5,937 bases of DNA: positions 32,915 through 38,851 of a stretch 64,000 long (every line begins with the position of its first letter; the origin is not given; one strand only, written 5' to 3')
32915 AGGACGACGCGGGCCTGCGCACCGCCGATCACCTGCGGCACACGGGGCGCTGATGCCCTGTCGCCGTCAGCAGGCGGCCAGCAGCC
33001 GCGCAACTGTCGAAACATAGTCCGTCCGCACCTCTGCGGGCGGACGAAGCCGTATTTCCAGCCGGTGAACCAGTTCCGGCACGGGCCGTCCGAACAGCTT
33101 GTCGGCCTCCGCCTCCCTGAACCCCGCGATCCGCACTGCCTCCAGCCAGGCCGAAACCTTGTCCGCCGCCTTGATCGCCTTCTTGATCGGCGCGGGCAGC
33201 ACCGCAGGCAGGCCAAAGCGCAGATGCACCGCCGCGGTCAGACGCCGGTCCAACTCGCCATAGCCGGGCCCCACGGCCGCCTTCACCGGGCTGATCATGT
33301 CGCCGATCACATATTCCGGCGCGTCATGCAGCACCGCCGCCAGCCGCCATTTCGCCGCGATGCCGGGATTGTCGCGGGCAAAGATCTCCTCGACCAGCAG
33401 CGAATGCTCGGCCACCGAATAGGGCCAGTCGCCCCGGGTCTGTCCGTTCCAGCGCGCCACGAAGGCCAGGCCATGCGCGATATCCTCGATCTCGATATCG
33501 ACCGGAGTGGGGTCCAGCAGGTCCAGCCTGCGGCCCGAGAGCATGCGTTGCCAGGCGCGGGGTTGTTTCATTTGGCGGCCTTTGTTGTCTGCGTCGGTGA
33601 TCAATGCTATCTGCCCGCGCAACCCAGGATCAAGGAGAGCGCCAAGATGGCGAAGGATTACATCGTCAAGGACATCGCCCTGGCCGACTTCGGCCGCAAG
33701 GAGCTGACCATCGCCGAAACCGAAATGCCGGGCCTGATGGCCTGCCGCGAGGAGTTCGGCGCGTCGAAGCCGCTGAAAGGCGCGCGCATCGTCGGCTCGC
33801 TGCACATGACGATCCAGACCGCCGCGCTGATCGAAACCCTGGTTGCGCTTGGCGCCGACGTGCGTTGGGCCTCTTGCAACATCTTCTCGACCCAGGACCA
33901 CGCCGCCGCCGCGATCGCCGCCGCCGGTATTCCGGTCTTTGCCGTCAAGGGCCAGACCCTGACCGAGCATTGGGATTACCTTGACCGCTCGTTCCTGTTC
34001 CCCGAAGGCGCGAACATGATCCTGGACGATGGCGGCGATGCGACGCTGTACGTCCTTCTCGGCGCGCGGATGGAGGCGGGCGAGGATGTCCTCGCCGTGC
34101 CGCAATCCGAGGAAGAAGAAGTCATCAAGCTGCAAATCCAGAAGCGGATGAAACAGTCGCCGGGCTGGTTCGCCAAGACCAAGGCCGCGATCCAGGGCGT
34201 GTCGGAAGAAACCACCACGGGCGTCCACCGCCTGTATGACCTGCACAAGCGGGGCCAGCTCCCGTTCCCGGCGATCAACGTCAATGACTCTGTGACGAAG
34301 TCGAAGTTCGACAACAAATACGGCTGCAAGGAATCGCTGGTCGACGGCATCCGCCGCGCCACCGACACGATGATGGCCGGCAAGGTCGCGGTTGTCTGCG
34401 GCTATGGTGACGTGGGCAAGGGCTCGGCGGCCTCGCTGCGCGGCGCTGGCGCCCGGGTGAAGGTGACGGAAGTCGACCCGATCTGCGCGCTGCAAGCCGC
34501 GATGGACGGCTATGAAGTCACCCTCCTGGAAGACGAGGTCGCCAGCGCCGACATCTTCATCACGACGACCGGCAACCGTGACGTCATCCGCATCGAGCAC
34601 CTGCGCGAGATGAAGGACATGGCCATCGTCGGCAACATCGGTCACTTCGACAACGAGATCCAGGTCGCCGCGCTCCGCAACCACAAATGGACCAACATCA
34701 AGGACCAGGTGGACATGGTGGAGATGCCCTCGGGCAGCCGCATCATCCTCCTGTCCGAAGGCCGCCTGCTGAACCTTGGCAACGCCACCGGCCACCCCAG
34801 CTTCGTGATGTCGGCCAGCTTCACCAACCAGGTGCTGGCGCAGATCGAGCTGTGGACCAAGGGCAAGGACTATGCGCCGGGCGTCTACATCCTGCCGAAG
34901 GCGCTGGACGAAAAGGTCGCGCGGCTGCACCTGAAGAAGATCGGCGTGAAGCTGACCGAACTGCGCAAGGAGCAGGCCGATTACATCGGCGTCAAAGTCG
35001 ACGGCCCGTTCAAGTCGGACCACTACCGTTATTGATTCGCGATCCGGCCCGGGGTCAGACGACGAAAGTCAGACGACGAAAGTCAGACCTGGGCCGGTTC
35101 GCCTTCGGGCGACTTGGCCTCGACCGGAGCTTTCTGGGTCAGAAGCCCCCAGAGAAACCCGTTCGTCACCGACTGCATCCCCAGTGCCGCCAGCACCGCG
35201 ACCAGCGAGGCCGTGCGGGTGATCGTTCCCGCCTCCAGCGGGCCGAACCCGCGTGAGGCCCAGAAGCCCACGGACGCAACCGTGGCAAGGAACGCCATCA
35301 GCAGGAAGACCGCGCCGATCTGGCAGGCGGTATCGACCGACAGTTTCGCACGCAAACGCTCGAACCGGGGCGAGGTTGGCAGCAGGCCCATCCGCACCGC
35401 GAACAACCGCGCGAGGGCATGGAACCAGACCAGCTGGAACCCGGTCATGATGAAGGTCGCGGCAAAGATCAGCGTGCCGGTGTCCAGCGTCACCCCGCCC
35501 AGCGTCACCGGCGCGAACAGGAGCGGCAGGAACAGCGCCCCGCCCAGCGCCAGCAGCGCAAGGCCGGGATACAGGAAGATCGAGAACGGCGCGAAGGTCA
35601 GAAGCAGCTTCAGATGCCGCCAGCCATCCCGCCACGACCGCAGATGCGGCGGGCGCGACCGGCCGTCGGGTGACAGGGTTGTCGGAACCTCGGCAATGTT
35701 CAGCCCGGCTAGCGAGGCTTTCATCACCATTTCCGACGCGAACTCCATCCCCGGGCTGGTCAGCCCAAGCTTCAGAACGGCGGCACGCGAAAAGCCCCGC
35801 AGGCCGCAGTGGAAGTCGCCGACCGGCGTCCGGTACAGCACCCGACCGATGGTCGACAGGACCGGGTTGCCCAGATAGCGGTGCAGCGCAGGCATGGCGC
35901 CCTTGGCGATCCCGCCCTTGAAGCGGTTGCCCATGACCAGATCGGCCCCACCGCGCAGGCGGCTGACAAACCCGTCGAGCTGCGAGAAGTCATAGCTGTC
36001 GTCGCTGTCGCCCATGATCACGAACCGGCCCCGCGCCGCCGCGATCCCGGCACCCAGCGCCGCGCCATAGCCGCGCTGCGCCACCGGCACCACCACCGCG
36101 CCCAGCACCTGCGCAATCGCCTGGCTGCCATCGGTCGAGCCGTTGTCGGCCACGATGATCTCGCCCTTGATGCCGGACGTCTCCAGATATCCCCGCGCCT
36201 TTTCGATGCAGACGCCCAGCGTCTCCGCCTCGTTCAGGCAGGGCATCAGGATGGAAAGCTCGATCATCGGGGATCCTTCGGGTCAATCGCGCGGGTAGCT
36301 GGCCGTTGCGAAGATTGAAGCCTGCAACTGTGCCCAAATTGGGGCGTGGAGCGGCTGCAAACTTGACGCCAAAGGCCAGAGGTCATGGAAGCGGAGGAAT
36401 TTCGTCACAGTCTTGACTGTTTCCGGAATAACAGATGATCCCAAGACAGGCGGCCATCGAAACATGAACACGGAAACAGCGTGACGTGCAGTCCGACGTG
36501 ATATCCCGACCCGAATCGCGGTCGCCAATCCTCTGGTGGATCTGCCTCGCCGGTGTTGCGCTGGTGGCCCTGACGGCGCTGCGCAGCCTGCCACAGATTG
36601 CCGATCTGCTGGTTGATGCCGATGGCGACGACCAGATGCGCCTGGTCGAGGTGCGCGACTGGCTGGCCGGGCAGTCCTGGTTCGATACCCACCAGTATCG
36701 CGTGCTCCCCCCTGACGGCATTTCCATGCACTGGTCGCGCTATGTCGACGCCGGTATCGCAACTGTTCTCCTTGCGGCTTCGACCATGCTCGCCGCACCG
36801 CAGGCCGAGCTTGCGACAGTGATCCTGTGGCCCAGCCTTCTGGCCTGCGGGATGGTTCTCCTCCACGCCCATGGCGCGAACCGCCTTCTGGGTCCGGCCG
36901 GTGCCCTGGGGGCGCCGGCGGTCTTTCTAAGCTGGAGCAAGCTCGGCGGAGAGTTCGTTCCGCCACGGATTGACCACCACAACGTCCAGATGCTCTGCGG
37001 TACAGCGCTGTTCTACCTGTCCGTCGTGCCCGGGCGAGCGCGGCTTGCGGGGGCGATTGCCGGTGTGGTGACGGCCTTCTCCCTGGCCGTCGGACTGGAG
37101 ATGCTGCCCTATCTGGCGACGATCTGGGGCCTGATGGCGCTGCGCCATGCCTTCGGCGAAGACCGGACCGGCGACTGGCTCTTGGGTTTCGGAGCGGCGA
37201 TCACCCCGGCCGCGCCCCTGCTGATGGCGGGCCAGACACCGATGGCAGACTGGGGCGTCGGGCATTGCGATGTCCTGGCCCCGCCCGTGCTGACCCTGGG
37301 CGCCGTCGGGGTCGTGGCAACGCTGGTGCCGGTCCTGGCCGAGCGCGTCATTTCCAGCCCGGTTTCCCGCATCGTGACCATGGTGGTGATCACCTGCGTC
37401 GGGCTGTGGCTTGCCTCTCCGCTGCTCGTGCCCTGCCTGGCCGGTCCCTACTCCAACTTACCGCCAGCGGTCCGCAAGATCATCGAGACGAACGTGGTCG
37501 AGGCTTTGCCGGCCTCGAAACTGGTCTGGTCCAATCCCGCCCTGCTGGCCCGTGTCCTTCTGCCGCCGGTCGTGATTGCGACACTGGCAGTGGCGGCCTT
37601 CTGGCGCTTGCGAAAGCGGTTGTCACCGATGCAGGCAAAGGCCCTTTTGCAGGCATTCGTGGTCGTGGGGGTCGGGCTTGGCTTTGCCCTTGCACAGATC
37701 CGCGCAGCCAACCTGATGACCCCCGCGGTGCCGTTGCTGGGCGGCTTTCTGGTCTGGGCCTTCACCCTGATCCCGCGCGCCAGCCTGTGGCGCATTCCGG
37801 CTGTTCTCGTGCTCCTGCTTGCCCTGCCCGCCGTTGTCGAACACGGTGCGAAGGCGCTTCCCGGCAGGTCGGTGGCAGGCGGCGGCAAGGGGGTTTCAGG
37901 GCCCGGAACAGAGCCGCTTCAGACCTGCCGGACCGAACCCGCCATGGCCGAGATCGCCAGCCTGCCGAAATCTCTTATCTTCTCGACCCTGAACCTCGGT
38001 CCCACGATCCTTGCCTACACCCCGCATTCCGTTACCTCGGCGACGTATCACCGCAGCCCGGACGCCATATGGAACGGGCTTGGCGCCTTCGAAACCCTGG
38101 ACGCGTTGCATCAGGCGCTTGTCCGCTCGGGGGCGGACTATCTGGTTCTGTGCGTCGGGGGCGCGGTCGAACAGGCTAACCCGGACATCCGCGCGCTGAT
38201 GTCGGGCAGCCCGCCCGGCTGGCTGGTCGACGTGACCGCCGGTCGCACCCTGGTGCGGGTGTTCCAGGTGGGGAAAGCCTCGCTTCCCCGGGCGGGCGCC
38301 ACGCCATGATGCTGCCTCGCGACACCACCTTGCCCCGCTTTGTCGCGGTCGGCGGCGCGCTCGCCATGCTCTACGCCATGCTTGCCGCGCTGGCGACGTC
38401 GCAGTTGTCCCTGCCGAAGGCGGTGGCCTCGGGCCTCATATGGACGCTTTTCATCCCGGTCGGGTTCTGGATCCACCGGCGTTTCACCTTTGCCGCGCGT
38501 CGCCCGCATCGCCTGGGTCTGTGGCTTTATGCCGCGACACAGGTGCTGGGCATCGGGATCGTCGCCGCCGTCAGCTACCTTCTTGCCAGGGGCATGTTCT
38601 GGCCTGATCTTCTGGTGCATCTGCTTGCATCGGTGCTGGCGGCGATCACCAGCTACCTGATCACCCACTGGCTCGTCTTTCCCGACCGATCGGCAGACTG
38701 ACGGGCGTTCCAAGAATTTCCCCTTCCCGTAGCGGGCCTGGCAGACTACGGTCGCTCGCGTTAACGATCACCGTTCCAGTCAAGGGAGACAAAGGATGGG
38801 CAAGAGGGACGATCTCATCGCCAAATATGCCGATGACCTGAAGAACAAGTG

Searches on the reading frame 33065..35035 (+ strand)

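Call 59: search_protein_families(library=pfam, proteins=[window:33065-35035:+], max_evalue=0.001)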
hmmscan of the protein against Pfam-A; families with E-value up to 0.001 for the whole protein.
window:33065-35035:+ (656 aa): 4 families
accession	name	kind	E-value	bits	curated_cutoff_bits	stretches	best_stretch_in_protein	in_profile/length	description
PF05221.23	AdoHcyase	-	4.2e-143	476.4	25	1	198-655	1-299/299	S-adenosyl-L-homocysteine hydrolase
PF00670.27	AdoHcyase_NAD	-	3.2e-77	258.6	27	1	417-576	1-162/162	S-adenosyl-L-homocysteine hydrolase, NAD binding domain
PF02826.25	2-Hacid_dh_C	-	4.7e-05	23.3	25.1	1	435-527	32-128/178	D-isomer specific 2-hydroxyacid dehydrogenase, NAD binding domain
PF07991.19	KARI_N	-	0.0005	20.1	20.6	1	437-500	2-66/165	Acetohydroxy acid isomeroreductase, NADPH-binding domain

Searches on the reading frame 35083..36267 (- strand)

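Call 59: search_protein_families(library=pfam, proteins=[window:35083-36267:-], max_evalue=0.001)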
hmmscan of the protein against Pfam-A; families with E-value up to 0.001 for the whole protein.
window:35083-36267:- (394 aa): 1 family
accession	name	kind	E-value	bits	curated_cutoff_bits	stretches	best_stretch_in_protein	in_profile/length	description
PF00535.33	Glycos_transf_2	-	1.7e-23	83.8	23.3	1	5-166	1-166/168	Glycosyl transferase family 2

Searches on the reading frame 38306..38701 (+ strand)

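Call 116: search_protein_families(library=pfam, proteins=[window:38306-38701:+], max_evalue=0.0001)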
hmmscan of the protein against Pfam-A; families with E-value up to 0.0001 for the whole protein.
window:38306-38701:+ (131 aa): 1 family
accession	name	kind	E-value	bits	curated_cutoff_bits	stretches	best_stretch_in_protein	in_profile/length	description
PF04138.20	GtrA_DPMS_TM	-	2.2e-11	44.4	26.1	1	11-125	1-117/117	GtrA/DPMS, transmembrane domain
